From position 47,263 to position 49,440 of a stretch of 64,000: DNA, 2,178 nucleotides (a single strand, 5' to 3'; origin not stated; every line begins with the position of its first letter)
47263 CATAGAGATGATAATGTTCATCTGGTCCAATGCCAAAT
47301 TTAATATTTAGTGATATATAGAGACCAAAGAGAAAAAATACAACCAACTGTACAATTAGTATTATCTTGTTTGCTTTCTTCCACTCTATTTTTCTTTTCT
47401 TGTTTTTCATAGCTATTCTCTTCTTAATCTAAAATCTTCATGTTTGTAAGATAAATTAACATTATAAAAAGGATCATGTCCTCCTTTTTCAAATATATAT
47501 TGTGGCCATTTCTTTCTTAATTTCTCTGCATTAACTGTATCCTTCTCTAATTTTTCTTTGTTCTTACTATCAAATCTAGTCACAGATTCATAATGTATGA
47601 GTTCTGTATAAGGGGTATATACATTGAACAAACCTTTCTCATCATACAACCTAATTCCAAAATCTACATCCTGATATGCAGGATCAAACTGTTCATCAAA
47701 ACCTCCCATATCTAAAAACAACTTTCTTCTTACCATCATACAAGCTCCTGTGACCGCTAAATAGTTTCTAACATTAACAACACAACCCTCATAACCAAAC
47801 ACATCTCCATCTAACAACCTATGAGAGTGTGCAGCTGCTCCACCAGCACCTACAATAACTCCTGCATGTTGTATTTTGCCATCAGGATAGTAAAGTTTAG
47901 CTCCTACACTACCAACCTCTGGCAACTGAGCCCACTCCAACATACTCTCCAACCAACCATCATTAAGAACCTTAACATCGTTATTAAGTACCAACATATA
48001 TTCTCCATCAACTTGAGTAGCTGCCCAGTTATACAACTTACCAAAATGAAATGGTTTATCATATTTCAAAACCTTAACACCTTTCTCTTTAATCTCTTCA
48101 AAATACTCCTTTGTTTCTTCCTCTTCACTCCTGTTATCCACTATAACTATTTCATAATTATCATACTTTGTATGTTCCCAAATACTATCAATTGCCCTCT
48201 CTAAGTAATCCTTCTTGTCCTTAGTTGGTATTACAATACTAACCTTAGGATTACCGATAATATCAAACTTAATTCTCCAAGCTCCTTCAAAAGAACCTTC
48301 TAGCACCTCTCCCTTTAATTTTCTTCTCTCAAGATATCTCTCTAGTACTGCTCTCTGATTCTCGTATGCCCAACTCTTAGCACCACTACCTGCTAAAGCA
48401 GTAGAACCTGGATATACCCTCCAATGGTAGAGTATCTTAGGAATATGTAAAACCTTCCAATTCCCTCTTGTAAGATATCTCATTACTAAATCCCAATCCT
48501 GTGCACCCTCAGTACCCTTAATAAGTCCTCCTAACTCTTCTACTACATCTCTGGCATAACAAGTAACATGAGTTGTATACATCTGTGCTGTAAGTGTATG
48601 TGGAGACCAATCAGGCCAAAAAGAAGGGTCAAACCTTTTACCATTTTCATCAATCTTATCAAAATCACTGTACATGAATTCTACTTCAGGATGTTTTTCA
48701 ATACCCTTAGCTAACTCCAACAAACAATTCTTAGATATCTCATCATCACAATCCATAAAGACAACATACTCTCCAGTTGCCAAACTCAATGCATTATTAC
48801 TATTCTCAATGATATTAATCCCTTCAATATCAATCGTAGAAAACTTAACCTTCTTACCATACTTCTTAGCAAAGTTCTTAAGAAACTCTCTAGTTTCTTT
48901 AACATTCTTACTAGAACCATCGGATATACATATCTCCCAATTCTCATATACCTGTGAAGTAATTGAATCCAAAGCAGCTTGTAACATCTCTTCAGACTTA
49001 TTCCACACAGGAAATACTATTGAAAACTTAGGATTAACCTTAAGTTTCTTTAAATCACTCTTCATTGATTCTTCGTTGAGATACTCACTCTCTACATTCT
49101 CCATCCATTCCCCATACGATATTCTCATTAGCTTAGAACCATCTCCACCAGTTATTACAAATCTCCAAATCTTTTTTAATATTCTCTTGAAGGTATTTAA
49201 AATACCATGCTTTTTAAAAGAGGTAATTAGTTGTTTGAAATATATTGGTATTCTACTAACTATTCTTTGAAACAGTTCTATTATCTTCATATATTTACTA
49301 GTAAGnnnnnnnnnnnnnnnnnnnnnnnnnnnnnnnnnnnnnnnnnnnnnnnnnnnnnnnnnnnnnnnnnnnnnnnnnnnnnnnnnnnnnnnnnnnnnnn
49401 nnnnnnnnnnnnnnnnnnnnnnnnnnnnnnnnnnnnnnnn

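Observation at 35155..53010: ~18-kb glycan synthesis/modification/export island combining a lipid-linked GtrB-like glycosyltransferase, two GT-C-like polytopic proteins, three methyltransferases and a Wzm/Wzt exporter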

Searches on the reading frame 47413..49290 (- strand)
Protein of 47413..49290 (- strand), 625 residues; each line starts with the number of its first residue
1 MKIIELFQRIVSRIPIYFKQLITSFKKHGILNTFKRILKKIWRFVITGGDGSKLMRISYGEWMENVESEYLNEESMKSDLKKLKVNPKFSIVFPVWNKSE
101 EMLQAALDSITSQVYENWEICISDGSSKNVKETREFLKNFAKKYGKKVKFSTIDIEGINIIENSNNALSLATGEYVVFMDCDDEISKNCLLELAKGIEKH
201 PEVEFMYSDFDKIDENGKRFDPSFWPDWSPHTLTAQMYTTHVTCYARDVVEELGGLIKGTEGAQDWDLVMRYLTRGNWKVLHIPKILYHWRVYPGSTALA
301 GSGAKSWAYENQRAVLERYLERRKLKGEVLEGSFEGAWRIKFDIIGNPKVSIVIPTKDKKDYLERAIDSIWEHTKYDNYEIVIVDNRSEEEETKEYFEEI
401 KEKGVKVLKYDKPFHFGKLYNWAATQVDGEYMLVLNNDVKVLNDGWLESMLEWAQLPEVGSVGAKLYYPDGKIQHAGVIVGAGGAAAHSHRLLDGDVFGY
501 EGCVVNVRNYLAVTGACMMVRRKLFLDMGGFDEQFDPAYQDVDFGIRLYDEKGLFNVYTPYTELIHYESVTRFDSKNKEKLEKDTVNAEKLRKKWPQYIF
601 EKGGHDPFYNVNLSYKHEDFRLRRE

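Call 5: search_protein_families(library=pfam, proteins=[window:47413-49290:-], max_evalue=0.01)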
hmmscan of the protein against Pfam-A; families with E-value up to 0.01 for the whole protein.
window:47413-49290:- (625 aa): 7 families
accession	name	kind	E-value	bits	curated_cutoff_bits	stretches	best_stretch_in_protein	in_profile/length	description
PF00535.33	Glycos_transf_2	-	7.1e-44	150.1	23.3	2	90-222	1-128/168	Glycosyl transferase family 2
PF10111.15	Glyco_tranf_2_2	-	2.3e-17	63.9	27.3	2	351-553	1-204/276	Glycosyltransferase like family 2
PF13641.12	Glyco_tranf_2_3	-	3.8e-16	60.2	27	2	348-567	1-212/230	Glycosyltransferase like family 2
PF13632.12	Glyco_trans_2_3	-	3.6e-10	40.4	27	2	507-572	66-128/198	Glycosyl transferase family group 2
PF13712.12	Glyco_tranf_2_5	-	0.003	17.8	27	0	383-463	5-89/210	Glycosyltransferase like family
PF23357.1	DUF7088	-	0.0047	17.5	27.8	0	98-165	10-75/105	Domain of unknown function (DUF7088)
PF03314.20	DUF273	-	0.0053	16.8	30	0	85-149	48-110/219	Protein of unknown function, DUF273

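Call 23: search_protein_families(library=ncbifam, proteins=[window:47413-49290:-], max_evalue=0.001)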
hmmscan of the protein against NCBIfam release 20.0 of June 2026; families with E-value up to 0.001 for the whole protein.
window:47413-49290:- (625 aa): 19 families
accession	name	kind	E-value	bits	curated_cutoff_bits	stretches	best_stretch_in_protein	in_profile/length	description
TIGR03965.1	mycofact_glyco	equivalog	1.7e-25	89.8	280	1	348-567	74-281/467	mycofactocin biosynthesis glycosyltransferase MftF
NF038299.1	EPS_HpsN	equivalog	1.9e-25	89.5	425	2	348-569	1-223/317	hormogonium polysaccharide biosynthesis glycosyltransferase HpsN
NF050050.1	ProtGlycPglI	equivalog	4.9e-25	88.5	500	2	87-198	2-109/306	GalNAc(5)-diNAcBac-PP-undecaprenol beta-1,3-glucosyltransferase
NF047683.1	TeichurnBiosyTuaG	equivalog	1e-23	84.3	400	2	85-221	4-134/252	teichuronic acid biosynthesis protein TuaG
NF053739.1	GlytfEpsEBac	equivalog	7.8e-22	77.5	450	2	87-288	1-200/265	glycosyltransferase EpsE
TIGR04017.1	WcaA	equivalog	4.5e-20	72.4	495.75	2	85-227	3-139/279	colanic acid biosynthesis glycosyltransferase WcaA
NF007453.0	PRK10018.1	equivalog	1.4e-19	70.9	382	2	84-209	3-123/280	colanic acid biosynthesis glycosyltransferase WcaA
NF041875.1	EPS_EpsD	equivalog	6.1e-19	68.6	370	2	350-449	1-99/325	exopolysaccharide biosynthesis glycosyltransferase EpsD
NF007482.0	PRK10073.1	equivalog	1.5e-17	63.6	423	1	86-189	5-102/334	glycosyltransferase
TIGR04440.1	glyco_TIGR04440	domain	5.4e-16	59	70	2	349-438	1-91/215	TIGR00180 family glycosyltransferase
TIGR03937.1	PgaC_IcaA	equivalog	1.8e-15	56.8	422.3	2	75-203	33-156/407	poly-beta-1,6-N-acetyl-D-glucosamine synthase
TIGR04283.1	glyco_like_mftF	equivalog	1.6e-12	47.5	182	1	90-278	2-175/221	TIGR04283 family arsenosugar biosynthesis glycosyltransferase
TIGR03111.1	glyc2_xrt_Gpos1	hypoth_equivalog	4.9e-12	45.4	363.95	1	76-206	38-165/439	TIGR03111 family XrtG-associated glycosyltransferase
NF038302.1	EPS_HpsE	equivalog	1.4e-09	37.4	300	1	88-203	2-117/307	hormogonium polysaccharide biosynthesis glycosyltransferase HpsE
NF041394.1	GtaseAglG_Halo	equivalog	3.6e-09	36.3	440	1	101-199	16-109/304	glucosyl-dolichyl phosphate glucuronosyltransferase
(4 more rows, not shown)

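Call 58: search_solved_structures(query=window:47413-49290:-, max_evalue=0.001)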
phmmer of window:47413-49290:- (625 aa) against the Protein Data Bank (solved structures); distinct sequences matched with E-value up to 0.001: 8.
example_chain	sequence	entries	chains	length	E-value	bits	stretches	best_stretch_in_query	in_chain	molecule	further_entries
2z87_A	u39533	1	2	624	1.4e-15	60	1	74-298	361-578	Chondroitin synthase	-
2z86_A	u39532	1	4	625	1.4e-15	60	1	74-298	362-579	Chondroitin synthase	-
1h7l_A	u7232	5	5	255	9.8e-08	34.1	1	87-210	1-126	SPORE COAT POLYSACCHARIDE BIOSYNTHESIS PROTEIN SPSA | PROTEIN (SPORE COAT POLYSACCHARIDE BIOSYNTHESIS PROTEIN SPSA)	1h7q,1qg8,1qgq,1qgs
5tze_C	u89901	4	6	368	1.8e-06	30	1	88-230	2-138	Glycosyl transferase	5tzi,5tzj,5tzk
5tz8_A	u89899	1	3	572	4e-06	28.8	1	88-204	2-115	Glycosyl transferase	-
5hea_A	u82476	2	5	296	8.2e-06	27.8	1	89-198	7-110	Putative glycosyltransferase (GalT1)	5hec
6h1j_A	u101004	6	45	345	2.6e-05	26.1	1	88-193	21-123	Probable ss-1,3-N-acetylglucosaminyltransferase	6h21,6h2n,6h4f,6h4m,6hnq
3bcv_A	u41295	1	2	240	4.4e-05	25.4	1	85-195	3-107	Putative glycosyltransferase protein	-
